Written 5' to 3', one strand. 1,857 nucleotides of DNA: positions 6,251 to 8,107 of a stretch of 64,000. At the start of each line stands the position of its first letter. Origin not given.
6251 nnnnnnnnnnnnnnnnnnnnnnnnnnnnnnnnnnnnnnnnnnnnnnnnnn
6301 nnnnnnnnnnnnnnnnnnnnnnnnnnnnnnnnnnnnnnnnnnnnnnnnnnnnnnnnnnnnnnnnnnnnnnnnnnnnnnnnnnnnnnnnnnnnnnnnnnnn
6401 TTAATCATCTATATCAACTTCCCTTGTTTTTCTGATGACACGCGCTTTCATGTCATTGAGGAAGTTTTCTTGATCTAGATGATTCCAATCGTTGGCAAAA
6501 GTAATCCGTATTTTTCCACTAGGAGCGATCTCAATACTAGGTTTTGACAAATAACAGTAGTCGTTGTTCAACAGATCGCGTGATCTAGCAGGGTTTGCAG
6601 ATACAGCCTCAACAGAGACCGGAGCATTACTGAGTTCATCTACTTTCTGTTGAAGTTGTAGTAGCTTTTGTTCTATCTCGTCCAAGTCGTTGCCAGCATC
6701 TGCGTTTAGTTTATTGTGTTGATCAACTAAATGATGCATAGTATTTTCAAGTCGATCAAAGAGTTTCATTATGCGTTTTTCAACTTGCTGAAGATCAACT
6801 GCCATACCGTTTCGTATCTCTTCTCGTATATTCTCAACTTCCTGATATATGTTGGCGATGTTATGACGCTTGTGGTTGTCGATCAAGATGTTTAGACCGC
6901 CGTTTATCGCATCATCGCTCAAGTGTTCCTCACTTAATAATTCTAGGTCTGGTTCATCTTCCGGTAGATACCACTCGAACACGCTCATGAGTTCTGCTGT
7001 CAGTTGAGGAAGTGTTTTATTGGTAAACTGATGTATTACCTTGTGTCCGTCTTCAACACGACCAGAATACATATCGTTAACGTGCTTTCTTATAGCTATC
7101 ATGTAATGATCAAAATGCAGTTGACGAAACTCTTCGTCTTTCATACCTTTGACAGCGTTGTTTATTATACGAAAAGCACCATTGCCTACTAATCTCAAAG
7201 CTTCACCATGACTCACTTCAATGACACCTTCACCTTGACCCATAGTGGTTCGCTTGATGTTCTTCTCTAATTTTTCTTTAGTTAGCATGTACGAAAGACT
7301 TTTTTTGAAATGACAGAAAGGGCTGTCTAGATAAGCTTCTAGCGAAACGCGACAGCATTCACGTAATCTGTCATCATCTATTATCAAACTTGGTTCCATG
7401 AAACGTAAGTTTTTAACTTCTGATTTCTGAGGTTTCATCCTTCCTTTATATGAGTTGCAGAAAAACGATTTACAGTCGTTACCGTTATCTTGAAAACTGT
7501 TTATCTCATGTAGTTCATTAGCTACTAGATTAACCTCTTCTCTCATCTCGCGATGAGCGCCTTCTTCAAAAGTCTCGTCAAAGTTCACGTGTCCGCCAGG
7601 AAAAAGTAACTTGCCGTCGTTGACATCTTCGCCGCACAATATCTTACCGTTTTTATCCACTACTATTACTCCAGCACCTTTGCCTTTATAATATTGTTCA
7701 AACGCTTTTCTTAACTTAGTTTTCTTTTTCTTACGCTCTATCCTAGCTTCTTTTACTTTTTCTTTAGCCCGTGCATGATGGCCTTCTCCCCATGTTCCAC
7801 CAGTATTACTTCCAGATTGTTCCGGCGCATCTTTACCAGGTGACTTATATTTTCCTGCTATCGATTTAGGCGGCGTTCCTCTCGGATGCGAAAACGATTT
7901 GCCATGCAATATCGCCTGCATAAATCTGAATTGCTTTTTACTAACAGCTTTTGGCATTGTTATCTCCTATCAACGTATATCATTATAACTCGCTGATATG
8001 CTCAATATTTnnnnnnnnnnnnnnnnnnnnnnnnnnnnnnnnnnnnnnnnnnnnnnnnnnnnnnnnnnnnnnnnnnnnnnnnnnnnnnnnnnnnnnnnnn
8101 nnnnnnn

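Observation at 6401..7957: Nudix hydrolase domain protein encoded inside the tail/neck structural operon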

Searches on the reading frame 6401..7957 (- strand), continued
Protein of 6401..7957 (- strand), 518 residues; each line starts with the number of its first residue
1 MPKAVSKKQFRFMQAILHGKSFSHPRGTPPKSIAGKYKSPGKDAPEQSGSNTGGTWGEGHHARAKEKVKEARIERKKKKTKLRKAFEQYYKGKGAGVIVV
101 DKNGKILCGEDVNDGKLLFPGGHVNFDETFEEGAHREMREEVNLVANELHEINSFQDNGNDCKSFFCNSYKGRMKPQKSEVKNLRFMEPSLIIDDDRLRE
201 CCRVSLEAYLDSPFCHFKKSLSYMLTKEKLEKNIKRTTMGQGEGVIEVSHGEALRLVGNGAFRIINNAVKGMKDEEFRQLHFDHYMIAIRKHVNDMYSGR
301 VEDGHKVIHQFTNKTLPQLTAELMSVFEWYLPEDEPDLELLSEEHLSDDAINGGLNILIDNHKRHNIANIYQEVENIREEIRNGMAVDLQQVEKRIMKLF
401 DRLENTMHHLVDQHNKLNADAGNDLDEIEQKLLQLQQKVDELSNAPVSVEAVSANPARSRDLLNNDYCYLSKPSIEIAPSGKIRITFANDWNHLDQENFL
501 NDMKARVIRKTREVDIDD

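Call 43: find_encoding_contigs(protein=P0031, flank=10000, max_places=2)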
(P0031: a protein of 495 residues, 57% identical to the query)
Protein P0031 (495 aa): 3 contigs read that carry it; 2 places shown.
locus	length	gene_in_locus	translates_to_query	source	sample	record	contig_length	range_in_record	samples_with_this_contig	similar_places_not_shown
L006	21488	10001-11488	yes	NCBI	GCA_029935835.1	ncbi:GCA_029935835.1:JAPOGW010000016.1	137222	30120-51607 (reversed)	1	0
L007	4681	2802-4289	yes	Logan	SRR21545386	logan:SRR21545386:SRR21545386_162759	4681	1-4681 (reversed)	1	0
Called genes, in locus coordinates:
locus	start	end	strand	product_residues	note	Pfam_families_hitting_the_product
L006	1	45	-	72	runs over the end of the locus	-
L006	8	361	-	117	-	-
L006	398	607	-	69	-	-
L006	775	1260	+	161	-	-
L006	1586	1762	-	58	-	-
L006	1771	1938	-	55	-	-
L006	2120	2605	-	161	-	-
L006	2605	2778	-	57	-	-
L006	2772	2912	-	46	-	-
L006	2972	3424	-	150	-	-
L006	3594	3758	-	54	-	-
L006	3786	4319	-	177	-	-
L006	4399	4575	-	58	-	-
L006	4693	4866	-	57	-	-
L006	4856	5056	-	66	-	-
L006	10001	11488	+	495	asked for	PF00293:NUDIX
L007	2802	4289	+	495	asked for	PF00293:NUDIX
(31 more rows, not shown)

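Call 69: search_protein_families(library=ncbifam, proteins=[window:6404-7957:-], max_evalue=0.01)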
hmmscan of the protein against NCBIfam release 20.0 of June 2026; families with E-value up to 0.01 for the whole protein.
window:6404-7957:- (518 aa): 13 families
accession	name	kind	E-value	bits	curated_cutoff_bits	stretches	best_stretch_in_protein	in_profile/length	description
NF001937.0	PRK00714.1-4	equivalog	2.5e-06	27.2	139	1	94-153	10-69/161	RNA pyrophosphohydrolase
TIGR00586.1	mutt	equivalog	9.5e-06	25.7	97.9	1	101-150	14-67/129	8-oxo-dGTP diphosphatase MutT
NF011922.0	PRK15393.1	equivalog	1.7e-05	24.6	152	1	93-193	39-148/182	NUDIX hydrolase YfcD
TIGR02705.1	nudix_YtkD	equivalog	3.4e-05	23.4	154.4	1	85-174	14-103/156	RNA deprotection pyrophosphohydrolase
NF008736.0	PRK11762.1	equivalog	3.8e-05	23.3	169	1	107-155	63-114/186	ADP compounds hydrolase NudE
NF008044.0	PRK10776.1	equivalog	0.00022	21.1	148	1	115-157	31-73/130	8-oxo-dGTP diphosphatase MutT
NF001935.0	PRK00714.1-2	equivalog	0.00026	20.6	259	1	95-154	11-70/183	RNA pyrophosphohydrolase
NF001934.0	PRK00714.1-1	equivalog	0.00027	20.4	241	1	95-151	11-67/176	RNA pyrophosphohydrolase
NF000855.0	PRK00075.2-4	equivalog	0.0015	17.4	399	1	72-108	296-333/339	cobalt-precorrin-5B (C(1))-methyltransferase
NF006530.0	PRK08999.1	equivalog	0.0016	17.6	245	1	100-152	14-70/315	Nudix family hydrolase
NF007834.0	PRK10546.1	equivalog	0.004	17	156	1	99-158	10-73/135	pyrimidine (deoxy)nucleoside triphosphate diphosphatase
NF001938.0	PRK00714.1-5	equivalog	0.0057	16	116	0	93-148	14-78/172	RNA pyrophosphohydrolase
NF003791.0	PRK05379.2-3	equivalog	0.0092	15.2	409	0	114-144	226-256/340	bifunctional nicotinamide-nucleotide adenylyltransferase/Nudix hydroxylase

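Call 110: find_related_loci(query=A1, collection=genome_contigs, flank=3000)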
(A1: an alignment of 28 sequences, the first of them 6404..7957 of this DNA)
Query A1 (518 aa) in genome_contigs; peptide patterns used: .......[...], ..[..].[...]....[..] (x = any residue, [..] = any of these).
25 stretches matched a pattern; 4 encode a relative of the query (tblastn E <= 1e-3); 4 distinct loci.
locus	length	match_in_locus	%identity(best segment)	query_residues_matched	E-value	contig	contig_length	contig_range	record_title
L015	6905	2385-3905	52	1-512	2e-167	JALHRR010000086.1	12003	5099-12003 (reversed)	MAG: Saprospiraceae bacterium isolate maxbin.211 c_000000019831, whole genome shotgun sequence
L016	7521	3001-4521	52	1-512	3e-159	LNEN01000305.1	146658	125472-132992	MAG: Cytophagales bacterium Ga0077538 Ga0077538_1269.1, whole genome shotgun sequence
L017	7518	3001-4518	50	1-512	2e-159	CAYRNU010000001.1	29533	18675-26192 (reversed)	MAG TPA_asm: uncultured Candidatus Saccharibacteria bacterium isolate SRP292972_co3_17 genome assembly, contig: NODE_971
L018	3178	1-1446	51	23-512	9e-158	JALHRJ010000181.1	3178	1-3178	MAG: Cyclobacteriaceae bacterium isolate maxbin.123_sub c_000000088836, whole genome shotgun sequence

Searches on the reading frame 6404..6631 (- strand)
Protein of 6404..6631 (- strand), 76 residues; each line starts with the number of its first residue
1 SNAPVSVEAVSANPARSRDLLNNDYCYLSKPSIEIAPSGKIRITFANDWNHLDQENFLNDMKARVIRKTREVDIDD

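Call 72: search_protein_families(library=pfam, proteins=[window:6404-6631:-], max_evalue=10)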
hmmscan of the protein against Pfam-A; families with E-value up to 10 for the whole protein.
seq(76 aa): 0 families
